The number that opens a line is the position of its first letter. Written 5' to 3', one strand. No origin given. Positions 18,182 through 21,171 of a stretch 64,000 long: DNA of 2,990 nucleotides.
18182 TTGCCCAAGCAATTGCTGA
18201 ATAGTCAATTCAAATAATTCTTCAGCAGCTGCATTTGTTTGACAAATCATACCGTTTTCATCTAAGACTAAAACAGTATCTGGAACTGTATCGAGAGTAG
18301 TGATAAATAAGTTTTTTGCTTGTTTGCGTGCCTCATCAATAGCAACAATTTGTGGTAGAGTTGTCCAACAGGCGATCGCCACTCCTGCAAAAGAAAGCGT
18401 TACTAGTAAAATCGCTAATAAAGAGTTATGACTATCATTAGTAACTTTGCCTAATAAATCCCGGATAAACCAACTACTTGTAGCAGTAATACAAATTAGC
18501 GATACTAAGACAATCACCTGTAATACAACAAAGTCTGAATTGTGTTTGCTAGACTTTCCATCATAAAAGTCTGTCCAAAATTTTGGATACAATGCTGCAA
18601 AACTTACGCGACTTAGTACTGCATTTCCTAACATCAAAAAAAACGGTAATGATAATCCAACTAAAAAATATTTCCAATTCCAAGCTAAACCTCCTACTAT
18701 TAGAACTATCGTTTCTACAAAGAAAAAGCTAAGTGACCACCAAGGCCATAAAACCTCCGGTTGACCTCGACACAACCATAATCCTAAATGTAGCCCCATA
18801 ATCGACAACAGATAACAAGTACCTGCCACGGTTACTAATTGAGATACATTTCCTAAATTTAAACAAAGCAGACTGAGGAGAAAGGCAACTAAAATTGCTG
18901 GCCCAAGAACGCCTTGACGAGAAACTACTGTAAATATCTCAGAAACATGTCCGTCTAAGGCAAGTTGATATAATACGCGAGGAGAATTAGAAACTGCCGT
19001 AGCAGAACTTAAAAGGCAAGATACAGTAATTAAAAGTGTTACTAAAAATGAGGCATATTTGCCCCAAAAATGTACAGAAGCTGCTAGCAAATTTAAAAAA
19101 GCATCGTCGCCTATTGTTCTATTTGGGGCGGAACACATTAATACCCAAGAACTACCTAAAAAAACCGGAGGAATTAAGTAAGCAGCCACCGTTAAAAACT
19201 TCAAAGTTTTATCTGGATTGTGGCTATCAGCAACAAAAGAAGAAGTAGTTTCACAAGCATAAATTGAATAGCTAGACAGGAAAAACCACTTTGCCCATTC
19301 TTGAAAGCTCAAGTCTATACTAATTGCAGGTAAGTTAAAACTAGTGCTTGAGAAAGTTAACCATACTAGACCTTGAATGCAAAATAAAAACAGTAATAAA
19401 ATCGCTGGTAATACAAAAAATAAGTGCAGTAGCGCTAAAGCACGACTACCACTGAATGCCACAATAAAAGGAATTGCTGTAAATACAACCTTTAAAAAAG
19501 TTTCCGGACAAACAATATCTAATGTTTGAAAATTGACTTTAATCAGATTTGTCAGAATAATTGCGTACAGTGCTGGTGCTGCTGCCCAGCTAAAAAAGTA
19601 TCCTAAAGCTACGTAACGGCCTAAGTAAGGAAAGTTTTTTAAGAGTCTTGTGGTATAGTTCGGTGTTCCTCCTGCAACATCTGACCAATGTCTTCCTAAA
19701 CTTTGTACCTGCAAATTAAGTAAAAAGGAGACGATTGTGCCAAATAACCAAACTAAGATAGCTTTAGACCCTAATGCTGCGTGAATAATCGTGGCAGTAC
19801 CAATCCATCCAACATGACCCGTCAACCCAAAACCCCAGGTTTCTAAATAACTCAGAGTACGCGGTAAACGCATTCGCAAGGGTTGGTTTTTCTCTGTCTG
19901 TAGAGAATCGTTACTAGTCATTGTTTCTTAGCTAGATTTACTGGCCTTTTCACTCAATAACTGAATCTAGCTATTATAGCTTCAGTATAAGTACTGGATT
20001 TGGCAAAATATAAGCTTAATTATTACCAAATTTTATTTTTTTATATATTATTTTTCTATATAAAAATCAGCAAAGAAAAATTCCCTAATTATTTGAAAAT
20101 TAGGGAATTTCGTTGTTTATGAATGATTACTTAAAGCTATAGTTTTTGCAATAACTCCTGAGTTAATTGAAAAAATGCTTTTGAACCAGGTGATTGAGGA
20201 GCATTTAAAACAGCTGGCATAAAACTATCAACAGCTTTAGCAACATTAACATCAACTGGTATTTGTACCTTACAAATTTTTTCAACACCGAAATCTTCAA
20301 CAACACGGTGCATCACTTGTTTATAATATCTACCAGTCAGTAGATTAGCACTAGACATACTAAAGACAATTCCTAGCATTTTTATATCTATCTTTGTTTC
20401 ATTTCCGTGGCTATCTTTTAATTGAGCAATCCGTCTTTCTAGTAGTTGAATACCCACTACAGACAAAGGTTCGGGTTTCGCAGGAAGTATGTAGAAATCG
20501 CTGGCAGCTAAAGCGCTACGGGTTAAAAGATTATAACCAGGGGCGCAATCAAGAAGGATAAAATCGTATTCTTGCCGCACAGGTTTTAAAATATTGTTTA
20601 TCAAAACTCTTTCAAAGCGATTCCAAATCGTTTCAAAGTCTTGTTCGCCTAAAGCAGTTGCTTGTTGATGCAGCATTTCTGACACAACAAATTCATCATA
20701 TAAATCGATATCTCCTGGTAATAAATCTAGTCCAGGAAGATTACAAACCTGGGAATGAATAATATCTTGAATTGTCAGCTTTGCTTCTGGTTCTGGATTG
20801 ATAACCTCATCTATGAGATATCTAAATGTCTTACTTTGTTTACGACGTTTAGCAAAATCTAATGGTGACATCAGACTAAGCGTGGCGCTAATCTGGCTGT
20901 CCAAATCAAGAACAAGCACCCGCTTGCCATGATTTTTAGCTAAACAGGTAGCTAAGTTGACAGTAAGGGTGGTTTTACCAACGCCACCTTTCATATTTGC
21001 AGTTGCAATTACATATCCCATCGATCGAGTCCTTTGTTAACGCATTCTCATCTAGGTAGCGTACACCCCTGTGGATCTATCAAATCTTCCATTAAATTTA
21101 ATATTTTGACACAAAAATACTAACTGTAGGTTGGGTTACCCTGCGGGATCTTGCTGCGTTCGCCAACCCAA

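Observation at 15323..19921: Histidine decarboxylase convergent with an APC-transporter-like / PAS / GGDEF / EAL fusion: possible amine-sensing c-di-GMP 'transceptor'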

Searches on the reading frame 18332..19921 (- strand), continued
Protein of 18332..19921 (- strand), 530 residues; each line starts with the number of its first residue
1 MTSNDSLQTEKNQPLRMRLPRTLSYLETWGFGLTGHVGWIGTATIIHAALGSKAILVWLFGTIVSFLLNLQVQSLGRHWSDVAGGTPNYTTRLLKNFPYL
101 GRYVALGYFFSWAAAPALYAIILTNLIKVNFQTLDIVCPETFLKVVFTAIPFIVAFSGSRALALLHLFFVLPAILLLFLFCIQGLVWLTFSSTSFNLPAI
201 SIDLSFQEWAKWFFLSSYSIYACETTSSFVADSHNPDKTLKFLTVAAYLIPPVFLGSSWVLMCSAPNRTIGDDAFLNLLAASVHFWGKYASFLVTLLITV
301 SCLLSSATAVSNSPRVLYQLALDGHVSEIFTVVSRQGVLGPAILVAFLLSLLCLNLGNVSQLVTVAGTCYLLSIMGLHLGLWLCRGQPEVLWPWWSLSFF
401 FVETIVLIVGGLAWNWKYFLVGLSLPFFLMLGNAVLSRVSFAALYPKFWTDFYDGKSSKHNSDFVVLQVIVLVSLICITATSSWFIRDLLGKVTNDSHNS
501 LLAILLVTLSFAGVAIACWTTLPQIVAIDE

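Call 70: search_protein_representatives(alignment_id=A2)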
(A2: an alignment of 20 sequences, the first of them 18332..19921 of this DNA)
Query: 20 sequences, 529 profile positions. Proteins with E-value up to 0.001 (for the whole library): 406; up to 1e-10: 215; up to 1e-30: 117. The best 150 are listed.
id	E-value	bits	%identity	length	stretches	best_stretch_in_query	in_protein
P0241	2.8e-268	907.7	-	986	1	3-529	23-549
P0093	2.4e-251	851.8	-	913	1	15-529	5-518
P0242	3.0e-251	851.5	-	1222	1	8-528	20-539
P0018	4.5e-249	844.3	-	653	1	4-529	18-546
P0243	7.8e-238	807.2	-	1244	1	4-528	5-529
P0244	1.2e-235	800.1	-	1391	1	10-529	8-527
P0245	1.2e-233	793.5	-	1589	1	9-529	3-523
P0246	9.0e-230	780.6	-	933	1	12-529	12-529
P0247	9.5e-230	780.6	-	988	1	12-529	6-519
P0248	1.3e-227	773.5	-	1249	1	3-529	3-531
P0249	9.5e-226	767.4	-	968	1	15-529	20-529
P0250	6.8e-221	751.4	-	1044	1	24-527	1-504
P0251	1.6e-219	746.9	-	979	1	10-529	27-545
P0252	3.2e-217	739.2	-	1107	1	9-529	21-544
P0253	9.5e-216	734.4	-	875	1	8-529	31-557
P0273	2.9e-156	538.1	-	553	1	9-529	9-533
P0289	6.8e-108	378.5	-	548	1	10-528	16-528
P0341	1.6e-38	149.5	-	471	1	10-425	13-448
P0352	1.3e-31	126.8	-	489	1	14-437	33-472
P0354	1.8e-31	126.3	-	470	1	19-430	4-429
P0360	9.0e-29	117.4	-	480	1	21-434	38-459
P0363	4.5e-27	111.8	-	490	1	14-437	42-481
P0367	1.2e-26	110.3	-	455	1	28-429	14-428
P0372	6.5e-26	107.9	-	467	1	15-424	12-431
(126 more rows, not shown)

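Call 71: search_protein_families(library=ncbifam, proteins=[P0341, P0352, P0354, P0360, P0363, P0367, P0372, P0273, P0289], max_evalue=0.00001)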
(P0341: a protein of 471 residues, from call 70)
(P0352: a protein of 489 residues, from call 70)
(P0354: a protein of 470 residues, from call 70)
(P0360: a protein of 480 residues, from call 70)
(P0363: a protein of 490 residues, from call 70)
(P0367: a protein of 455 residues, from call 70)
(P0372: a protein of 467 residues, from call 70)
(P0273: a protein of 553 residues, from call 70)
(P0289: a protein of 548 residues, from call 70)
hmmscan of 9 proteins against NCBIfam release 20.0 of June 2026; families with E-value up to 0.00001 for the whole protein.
P0341 (471 aa): 11 families
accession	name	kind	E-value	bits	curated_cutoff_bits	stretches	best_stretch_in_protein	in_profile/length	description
NF053774.1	TmaoPremMsil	equivalog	8.9e-67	225.9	690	1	20-464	1-473/520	trimethylamine N-oxide permease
TIGR00908.1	2A0305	equivalog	4.6e-25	88.4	381.75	1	60-433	47-408/442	ethanolamine permease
TIGR00909.1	2A0306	subfamily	1.2e-22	80.5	556.8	1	31-450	12-423/429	amino acid transporter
TIGR00905.1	2A0302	subfamily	8.7e-14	51.2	409.05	1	53-458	41-435/473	basic amino acid/polyamine antiporter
NF053761.1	BrChAATpBcaP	equivalog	9.1e-12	44.7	690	1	31-447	37-442/460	branched-chain amino acid transporter BcaP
NF008245.0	PRK11021.1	equivalog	9.8e-10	38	284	1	34-364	17-326/419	L-methionine/branched-chain amino acid transporter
TIGR03810.1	arg_ornith_anti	equivalog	1.6e-09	37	591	1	58-455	40-427/468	arginine-ornithine antiporter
TIGR00910.1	2A0307_GadC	equivalog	1.9e-09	36.7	673.5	1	213-430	198-424/511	glutamate/gamma-aminobutyrate antiporter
TIGR03813.2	Gln_GABA_anti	equivalog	1.1e-07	31.3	650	1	48-427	26-412/479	glutamine/gamma-aminobutyrate antiporter GadC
NF008094.0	PRK10836.1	subfamily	1.2e-06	27.6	735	1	36-368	32-360/489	amino acid permease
NF040513.1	antiport_TyrP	equivalog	3e-06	26.2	630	1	32-427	11-413/465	tyrosine-tyramine antiporter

P0352 (489 aa): 11 families
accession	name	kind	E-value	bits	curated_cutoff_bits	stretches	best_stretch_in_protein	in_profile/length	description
NF053774.1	TmaoPremMsil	equivalog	6.1e-50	170.4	690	2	157-466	147-463/520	trimethylamine N-oxide permease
TIGR00909.1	2A0306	subfamily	1.7e-14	53.6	556.8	1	50-461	19-427/429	amino acid transporter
TIGR00908.1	2A0305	equivalog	2.3e-14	53.1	381.75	1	78-462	49-420/442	ethanolamine permease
NF040513.1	antiport_TyrP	equivalog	2e-10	40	630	1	70-455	33-431/465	tyrosine-tyramine antiporter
TIGR00905.1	2A0302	subfamily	2.7e-09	36.3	409.05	1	71-401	43-373/473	basic amino acid/polyamine antiporter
NF053662.1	Glu_GABA_anti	equivalog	3.8e-09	36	640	1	240-426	197-392/468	glutamate/gamma-aminobutyrate antiporter GadC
TIGR00913.1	2A0310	subfamily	3.1e-08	32.8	578.7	0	320-379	297-357/480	amino acid permease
TIGR03813.2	Gln_GABA_anti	equivalog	3.2e-08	33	650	1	62-431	24-405/479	glutamine/gamma-aminobutyrate antiporter GadC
NF008272.0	PRK11049.1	equivalog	1.4e-06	27.6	732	1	116-442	97-433/470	D-serine/D-alanine/glycine transporter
NF008484.0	PRK11387.1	equivalog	1.6e-06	27.4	716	1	35-412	11-392/471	S-methylmethionine permease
NF008245.0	PRK11021.1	equivalog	2.8e-06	26.6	284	1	67-410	37-368/419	L-methionine/branched-chain amino acid transporter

P0354 (470 aa): 12 families
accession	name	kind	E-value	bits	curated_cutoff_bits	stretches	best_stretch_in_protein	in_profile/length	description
NF053774.1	TmaoPremMsil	equivalog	7.4e-55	186.6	690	2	126-438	150-471/520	trimethylamine N-oxide permease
TIGR00905.1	2A0302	subfamily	5.6e-17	61.7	409.05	1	39-434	45-435/473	basic amino acid/polyamine antiporter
TIGR00909.1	2A0306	subfamily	2.9e-15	56.1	556.8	1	22-387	23-387/429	amino acid transporter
NF040513.1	antiport_TyrP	equivalog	1.7e-12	46.8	630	1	13-407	10-419/465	tyrosine-tyramine antiporter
NF008484.0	PRK11387.1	equivalog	4.8e-12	45.6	716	1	39-370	52-383/471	S-methylmethionine permease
TIGR03810.1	arg_ornith_anti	equivalog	6.8e-12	44.8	591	1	39-412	38-412/468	arginine-ornithine antiporter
NF053662.1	Glu_GABA_anti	equivalog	4.7e-10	39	640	1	25-430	20-440/468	glutamate/gamma-aminobutyrate antiporter GadC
TIGR00913.1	2A0310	subfamily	5.8e-10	38.5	578.7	1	10-344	20-356/480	amino acid permease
TIGR03813.2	Gln_GABA_anti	equivalog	1.1e-09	37.8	650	1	31-390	27-400/479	glutamine/gamma-aminobutyrate antiporter GadC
TIGR01773.1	GABAperm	equivalog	2.2e-08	33.3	678.1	1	16-375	28-386/452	GABA permease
NF008094.0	PRK10836.1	subfamily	2.8e-08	33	735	1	41-376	55-398/489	amino acid permease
TIGR00907.1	2A0304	subfamily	1.3e-07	30.9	598.3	1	104-374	122-405/482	amino acid permease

P0360 (480 aa): 13 families
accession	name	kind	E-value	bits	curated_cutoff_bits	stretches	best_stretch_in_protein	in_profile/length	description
NF053774.1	TmaoPremMsil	equivalog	2.5e-41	141.9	690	2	160-467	152-474/520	trimethylamine N-oxide permease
TIGR00905.1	2A0302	subfamily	1.5e-14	53.7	409.05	1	60-373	33-352/473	basic amino acid/polyamine antiporter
TIGR03810.1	arg_ornith_anti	equivalog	5e-14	51.8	591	1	59-372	26-347/468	arginine-ornithine antiporter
TIGR00909.1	2A0306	subfamily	5.7e-14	51.9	556.8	1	44-452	17-423/429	amino acid transporter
TIGR00908.1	2A0305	equivalog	1.1e-12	47.7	381.75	1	83-431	56-397/442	ethanolamine permease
NF040513.1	antiport_TyrP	equivalog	7e-12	44.8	630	1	179-428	149-412/465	tyrosine-tyramine antiporter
TIGR01773.1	GABAperm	equivalog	1.2e-10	40.7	678.1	1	37-424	20-410/452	GABA permease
TIGR00913.1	2A0310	subfamily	4.7e-08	32.2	578.7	1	319-362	306-349/480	amino acid permease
TIGR03813.2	Gln_GABA_anti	equivalog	1e-06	28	650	1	203-418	176-402/479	glutamine/gamma-aminobutyrate antiporter GadC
NF047867.1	AA_transp_ThrP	exception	1.2e-06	27.8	850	0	309-381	289-356/461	bifunctional threonine/serine APC transporter ThrP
NF007929.0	PRK10644.1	equivalog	2e-06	26.8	574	1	41-396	19-367/445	arginine/agmatine antiporter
NF007594.0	PRK10238.1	equivalog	3.2e-06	26.3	848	0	66-404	44-388/456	aromatic amino acid transporter AroP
NF008016.0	PRK10746.1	equivalog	5.3e-06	25.8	799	0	308-378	288-353/461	amino acid permease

P0363 (490 aa): 11 families
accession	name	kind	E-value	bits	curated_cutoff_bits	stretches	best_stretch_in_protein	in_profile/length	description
NF053774.1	TmaoPremMsil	equivalog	2e-51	175.2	690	2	167-476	148-464/520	trimethylamine N-oxide permease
TIGR00908.1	2A0305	equivalog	1.6e-13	50.4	381.75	1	85-445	47-399/442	ethanolamine permease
TIGR00905.1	2A0302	subfamily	9.2e-12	44.5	409.05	1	60-472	25-428/473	basic amino acid/polyamine antiporter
TIGR03813.2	Gln_GABA_anti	equivalog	8e-11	41.6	650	1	67-443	20-406/479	glutamine/gamma-aminobutyrate antiporter GadC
NF007929.0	PRK10644.1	equivalog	1.2e-10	40.8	574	1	73-414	35-366/445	arginine/agmatine antiporter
NF008245.0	PRK11021.1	equivalog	2.9e-10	39.7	284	1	77-416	38-364/419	L-methionine/branched-chain amino acid transporter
NF053662.1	Glu_GABA_anti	equivalog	1.4e-09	37.4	640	1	68-450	19-408/468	glutamate/gamma-aminobutyrate antiporter GadC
TIGR03810.1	arg_ornith_anti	equivalog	2.7e-09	36.2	591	1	54-389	10-345/468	arginine-ornithine antiporter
TIGR00913.1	2A0310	subfamily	8e-09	34.7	578.7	1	72-385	29-353/480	amino acid permease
NF040513.1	antiport_TyrP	equivalog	8.5e-09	34.6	630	1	188-422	147-387/465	tyrosine-tyramine antiporter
TIGR00910.1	2A0307_GadC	equivalog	2.7e-08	32.9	673.5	1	245-422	207-396/511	glutamate/gamma-aminobutyrate antiporter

P0367 (455 aa): 17 families
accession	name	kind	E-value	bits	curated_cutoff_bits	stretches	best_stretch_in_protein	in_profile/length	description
NF053774.1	TmaoPremMsil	equivalog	5.4e-96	322.3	690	2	123-442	145-475/520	trimethylamine N-oxide permease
TIGR00908.1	2A0305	equivalog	9.3e-34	117.1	381.75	1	46-431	48-429/442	ethanolamine permease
TIGR00909.1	2A0306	subfamily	7.1e-30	104.3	556.8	1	7-408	3-408/429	amino acid transporter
TIGR00905.1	2A0302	subfamily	4.1e-26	91.8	409.05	1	34-436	35-437/473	basic amino acid/polyamine antiporter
TIGR03810.1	arg_ornith_anti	equivalog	4.2e-19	68.6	591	1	24-432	23-428/468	arginine-ornithine antiporter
TIGR00913.1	2A0310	subfamily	3.1e-13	49.3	578.7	1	15-341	16-352/480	amino acid permease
NF008245.0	PRK11021.1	equivalog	8.1e-13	48.2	284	1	28-346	28-334/419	L-methionine/branched-chain amino acid transporter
NF008094.0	PRK10836.1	subfamily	1.7e-12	46.9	735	1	6-342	14-359/489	amino acid permease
TIGR03813.2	Gln_GABA_anti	equivalog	1e-11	44.5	650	1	24-403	15-412/479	glutamine/gamma-aminobutyrate antiporter GadC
NF008272.0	PRK11049.1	equivalog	2.9e-11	43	732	1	5-398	19-424/470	D-serine/D-alanine/glycine transporter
TIGR01773.1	GABAperm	equivalog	3.8e-10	39.1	678.1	1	30-405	37-414/452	GABA permease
TIGR00906.1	2A0303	subfamily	5.2e-10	38.3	681.7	1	129-345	171-398/602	cationic amino acid transport permease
NF040513.1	antiport_TyrP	equivalog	1.1e-09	37.5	630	1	47-406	42-419/465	tyrosine-tyramine antiporter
NF008484.0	PRK11387.1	equivalog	7.1e-09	35.1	716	1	16-438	29-459/471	S-methylmethionine permease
NF047867.1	AA_transp_ThrP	exception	2.6e-08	33.3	850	1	15-374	18-386/461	bifunctional threonine/serine APC transporter ThrP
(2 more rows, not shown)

P0372 (467 aa): 6 families
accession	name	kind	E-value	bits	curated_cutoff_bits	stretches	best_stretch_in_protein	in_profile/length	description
NF053774.1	TmaoPremMsil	equivalog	5.4e-38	130.9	690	2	137-431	149-456/520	trimethylamine N-oxide permease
TIGR00905.1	2A0302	subfamily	5.5e-11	41.9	409.05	1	31-389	27-385/473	basic amino acid/polyamine antiporter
TIGR00908.1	2A0305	equivalog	4.9e-10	38.9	381.75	1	47-389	41-374/442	ethanolamine permease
NF040513.1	antiport_TyrP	equivalog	1.9e-06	26.9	630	1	290-388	282-386/465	tyrosine-tyramine antiporter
TIGR03810.1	arg_ornith_anti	equivalog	3.1e-06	26.2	591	1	49-429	36-417/468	arginine-ornithine antiporter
NF008272.0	PRK11049.1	equivalog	7.2e-06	25.2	732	0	11-381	16-393/470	D-serine/D-alanine/glycine transporter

P0273 (553 aa): 0 families

P0289 (548 aa): 0 families

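Call 72: find_encoding_contigs(protein=P0071, flank=6000, max_places=1)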
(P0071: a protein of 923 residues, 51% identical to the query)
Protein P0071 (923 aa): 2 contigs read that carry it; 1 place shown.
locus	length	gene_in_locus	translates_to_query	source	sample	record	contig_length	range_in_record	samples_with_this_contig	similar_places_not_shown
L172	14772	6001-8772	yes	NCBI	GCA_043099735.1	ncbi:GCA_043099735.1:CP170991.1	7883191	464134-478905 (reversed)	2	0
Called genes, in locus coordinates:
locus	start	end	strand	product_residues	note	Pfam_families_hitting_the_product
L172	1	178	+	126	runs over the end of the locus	PF04892:VanZ-LLP1 (weak), PF10990:DUF2809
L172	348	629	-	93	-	PF27070:HTH_Rpn_C (weak)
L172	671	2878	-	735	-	PF05226:CHASE2, PF00069:Pkinase, PF07714:PK_Tyr_Ser-Thr, PF01636:APH (faint), PF03109:ABC1 (faint)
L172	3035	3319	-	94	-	-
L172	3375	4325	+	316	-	PF03306:AAL_decarboxy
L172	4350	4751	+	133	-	-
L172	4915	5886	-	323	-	PF00903:Glyoxalase (faint)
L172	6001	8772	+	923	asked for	PF00989:PAS (weak), PF08448:PAS_4 (faint), PF13188:PAS_8 (faint), PF00512:HisKA (faint), PF02518:HATPase_c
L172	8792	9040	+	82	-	-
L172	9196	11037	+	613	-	PF01094:ANF_receptor (faint), PF13458:Peripla_BP_6 (weak)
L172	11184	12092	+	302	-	PF00075:RNase_H, PF13456:RVT_3 (faint)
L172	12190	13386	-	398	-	PF13506:Glyco_transf_21 (weak), PF00535:Glycos_transf_2, PF13641:Glyco_tranf_2_3, PF13632:Glyco_trans_2_3 (weak)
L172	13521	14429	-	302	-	PF04240:Caroten_synth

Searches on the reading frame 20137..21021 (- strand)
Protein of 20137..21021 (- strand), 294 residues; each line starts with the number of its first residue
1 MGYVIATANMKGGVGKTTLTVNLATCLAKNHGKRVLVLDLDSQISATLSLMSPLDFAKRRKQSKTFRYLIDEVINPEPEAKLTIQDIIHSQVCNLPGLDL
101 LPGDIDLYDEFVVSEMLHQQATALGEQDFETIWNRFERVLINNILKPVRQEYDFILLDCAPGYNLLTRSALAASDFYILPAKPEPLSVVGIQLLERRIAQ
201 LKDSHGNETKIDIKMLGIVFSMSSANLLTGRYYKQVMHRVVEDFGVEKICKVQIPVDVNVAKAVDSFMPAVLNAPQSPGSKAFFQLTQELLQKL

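Call 3: search_protein_families(library=pfam, proteins=[window:20137-21021:-], max_evalue=0.01)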
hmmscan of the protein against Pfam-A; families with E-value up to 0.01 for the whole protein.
window:20137-21021:- (294 aa): 8 families
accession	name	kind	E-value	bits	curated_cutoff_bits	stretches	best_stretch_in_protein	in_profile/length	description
PF13614.12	AAA_31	-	1.1e-37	130.1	27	1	4-207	3-173/177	AAA domain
PF01656.29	CbiA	-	2.9e-21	76.2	25.4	1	5-268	1-123/125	CobQ/CobB/MinD/ParA nucleotide binding domain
PF10609.15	ParA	-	2.5e-13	50.5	27.1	2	3-41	4-41/246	NUBPL iron-transfer P-loop NTPase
PF09140.17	MipZ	-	2e-09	37.6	20.7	1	3-44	1-41/262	ATPase MipZ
PF06564.18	CBP_BcsQ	-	9.7e-08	32.3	21.3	1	5-55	4-51/234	Cellulose biosynthesis protein BcsQ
PF02374.21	ArsA_ATPase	-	7.9e-05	22.5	24.3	1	11-41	9-38/305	Anion-transporting ATPase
PF07015.17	VirC1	-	0.00092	19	24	0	5-42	4-40/231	VirC1 protein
PF00142.24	Fer4_NifH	-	0.0018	18.2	25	1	11-51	8-47/271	4Fe-4S iron sulfur cluster binding proteins, NifH/frxC family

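Call 4: search_protein_families(library=ncbifam, proteins=[window:20137-21021:-], max_evalue=0.01)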
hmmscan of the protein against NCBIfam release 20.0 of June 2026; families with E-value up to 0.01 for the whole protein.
window:20137-21021:- (294 aa): 22 families
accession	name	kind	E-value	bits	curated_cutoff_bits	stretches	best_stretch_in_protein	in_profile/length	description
NF041546.1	ParA_partition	equivalog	1.1e-22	80.6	180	2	4-47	1-43/203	ParA family partition ATPase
TIGR03453.1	partition_RepA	equivalog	1.2e-22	80.3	348.45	1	4-191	106-274/387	plasmid partitioning protein RepA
TIGR01969.1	minD_arch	subfamily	2.3e-20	72.8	201.75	2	140-291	97-231/251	cell division ATPase MinD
NF041283.1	PrgP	equivalog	1.1e-19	70.8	400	1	1-251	1-219/297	ParA superfamily DNA segregation protein PrgP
NF010443.0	PRK13869.1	subfamily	1.7e-15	56.8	446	1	4-191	123-291/405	plasmid-partitioning protein RepA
TIGR03371.1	cellulose_yhjQ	equivalog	8.6e-13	48.3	157.85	2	4-43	3-41/246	cellulose biosynthesis protein BcsQ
TIGR01968.1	minD_bact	equivalog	1.4e-12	47.5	212.9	2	4-42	3-40/261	septum site-determining protein MinD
NF047398.1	AAA_KGGVGR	domain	2.9e-10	40.8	90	1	4-194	4-185/190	KGGVGR-motif variant AAA ATPase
NF041136.1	MrpORP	equivalog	1.8e-09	37.4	450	1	9-42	12-44/365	iron-sulfur cluster carrier protein MrpORP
NF008669.0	PRK11670.1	equivalog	8.2e-08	31.5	348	1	4-41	109-145/369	iron-sulfur cluster carrier protein ApbC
NF010259.0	PRK13705.1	equivalog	1e-06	28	725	1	3-195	107-279/388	plasmid-partitioning protein SopA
NF008079.0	PRK10818.1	equivalog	4.6e-06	26.2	508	1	2-44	2-43/270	septum site-determining protein MinD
TIGR01007.1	eps_fam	subfamily_domain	1e-05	25.2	108.05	1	5-45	20-59/204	polysaccharide biosynthesis tyrosine autokinase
TIGR00345.1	GET3_arsA_TRC40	subfamily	2.2e-05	24.1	135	1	11-161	5-135/299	TRC40/GET3/ArsA family transport-energizing ATPase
TIGR01281.1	DPOR_bchL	equivalog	4.9e-05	22.8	345.15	1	10-51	7-47/268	ferredoxin:protochlorophyllide reductase (ATP-dependent) iron-sulfur ATP-binding protein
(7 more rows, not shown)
